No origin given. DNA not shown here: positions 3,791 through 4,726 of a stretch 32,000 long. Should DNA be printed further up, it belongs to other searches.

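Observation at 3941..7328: Divergent pair of a ToxR-like membrane regulator and an OprC-type copper TonB-dependent receptor: candidate one-component envelope metal-sensing and uptake module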

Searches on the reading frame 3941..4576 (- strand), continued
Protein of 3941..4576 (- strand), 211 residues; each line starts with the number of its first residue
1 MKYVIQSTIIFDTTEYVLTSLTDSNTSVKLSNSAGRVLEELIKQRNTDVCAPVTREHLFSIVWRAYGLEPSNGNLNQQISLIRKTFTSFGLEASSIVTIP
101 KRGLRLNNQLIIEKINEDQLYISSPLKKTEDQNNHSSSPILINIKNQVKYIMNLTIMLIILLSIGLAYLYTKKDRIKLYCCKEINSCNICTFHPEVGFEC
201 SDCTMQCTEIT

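Call 50: predict_structure(alignment_id=A3)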
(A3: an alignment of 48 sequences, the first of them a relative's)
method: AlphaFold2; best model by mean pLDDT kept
length: 211 residues; sequences in the alignment: 48
mean_pLDDT: 77.8   pTM: 0.55
mean pLDDT of the five models: 77.8, 77.1, 77.0, 76.3, 76.2
residues with pLDDT >= 90: 116; 70-90: 25; 50-70: 26; < 50: 44
segments of 3 or more residues with pLDDT < 50: 119-138, 191-200, 203-211
pLDDT, mean of each block of 10 residues (from residue 1): 94 96 93 96 92 96 92 95 96 93 93 76 37 41 70 92 86 55 52 48 47 39
secondary structure, 60 per line:
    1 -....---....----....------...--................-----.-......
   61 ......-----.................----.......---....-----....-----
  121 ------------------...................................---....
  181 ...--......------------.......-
elements in order: E2-5 E9-12 E17-20 E27-29 H32-47 H55-66 H72-88 E96-99 E103-106 E112-115 H139-173 E177-183 E186-191 H204-210

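Call 54: fold_search(model_id=the predicted structure, library=pdb)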
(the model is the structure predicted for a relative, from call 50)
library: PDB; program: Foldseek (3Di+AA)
matches with E <= 10: 177; with E <= 0.001: 10
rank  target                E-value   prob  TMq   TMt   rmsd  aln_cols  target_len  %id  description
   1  8b4b_W                3.7e-08  1.00  0.48  0.89   2.7       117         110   28  ToxR bacterial transcriptional regulator bound to 19 bp ompU promoter DNA (released 2023-08-09)
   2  8b4d_C                5.7e-08  1.00  0.47  0.88   2.7       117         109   27  ToxR bacterial transcriptional regulator bound to 40 bp toxT promoter DNA (released 2023-08-09)
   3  8b4b_Y                1.9e-07  1.00  0.45  0.87   3.2       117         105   26  ToxR bacterial transcriptional regulator bound to 19 bp ompU promoter DNA (released 2023-08-09)
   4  8b4b_X                2.5e-07  1.00  0.45  0.87   3.2       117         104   26  ToxR bacterial transcriptional regulator bound to 19 bp ompU promoter DNA (released 2023-08-09)
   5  8b4c_D                5.6e-07  1.00  0.45  0.86   2.9       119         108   27  ToxR bacterial transcriptional regulator bound to 20 bp toxT promoter DNA (released 2023-08-09)
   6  7nmb_MODEL_1_A        2.3e-06  1.00  0.43  0.76   3.6       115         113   28  cytoplasmic domain of Vibrio cholerae ToxR (released 2021-10-20)
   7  8b4d_B                2.6e-06  1.00  0.46  0.87   3.0       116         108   27  ToxR bacterial transcriptional regulator bound to 40 bp toxT promoter DNA (released 2023-08-09)
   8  8b4e_A                3.8e-06  1.00  0.46  0.87   2.8       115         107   27  ToxR bacterial transcriptional regulator bound to 25 bp toxT promoter DNA (released 2023-08-09)
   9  9dlu_MODEL_1_A        4.4e-04  1.00  0.41  0.76   2.3       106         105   17  Solution structure of Staphylococcus aureus response regulator ArlR DNA-binding domain (released 2025-09-17)
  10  9gdr_H                7.7e-04  1.00  0.40  0.71   3.6       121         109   15  Cryo-EM structure of Vibrio cholerae RNA polymerase Transcription Activation Complex with TcpP transcription factor an (released 2025-12-17)
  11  5ju7                  1.6e-03  1.00  0.40  0.73   3.0       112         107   19  DNA BINDING DOMAIN OF E.COLI CADC (released 2017-04-26)
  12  8uvk_A                1.8e-03  1.00  0.40  0.39   2.6       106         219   20  CosR DNA bound form II (released 2024-01-31)
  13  8uvx_A                2.4e-03  1.00  0.40  0.38   2.7       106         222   20  CosR DNA bound form I (released 2024-01-31)
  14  8uvx_B                2.6e-03  1.00  0.40  0.39   2.9       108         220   21  CosR DNA bound form I (released 2024-01-31)
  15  5x5l_E                2.6e-03  1.00  0.37  0.73   3.1       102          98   17  Crystal structure of response regulator AdeR DNA binding domain in complex with an intercistronic region (released 2017-08-30)
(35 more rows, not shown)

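Call 63: predict_structure(alignment_id=A5)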
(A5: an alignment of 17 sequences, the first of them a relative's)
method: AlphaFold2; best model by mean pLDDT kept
length: 267 residues; sequences in the alignment: 17
mean_pLDDT: 76.0   pTM: 0.44
mean pLDDT of the five models: 76.0, 75.6, 75.2, 74.1, 72.5
residues with pLDDT >= 90: 73; 70-90: 123; 50-70: 31; < 50: 40
segments of 3 or more residues with pLDDT < 50: 117-132, 134-138, 228-239, 263-267
pLDDT, mean of each block of 10 residues (from residue 1): 90 93 87 93 84 93 89 92 89 84 90 67 36 44 66 90 72 72 84 82 79 72 63 42 76 73 45
secondary structure, 60 per line:
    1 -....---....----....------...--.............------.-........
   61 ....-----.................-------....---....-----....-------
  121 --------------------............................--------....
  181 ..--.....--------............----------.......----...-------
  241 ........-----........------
elements in order: E2-5 E9-12 E17-20 E27-29 H32-44 H53-64 H70-86 E94-97 E101-104 E110-113 H141-168 E177-182 E185-189 H198-209 E220-226 E241-248 E254-261
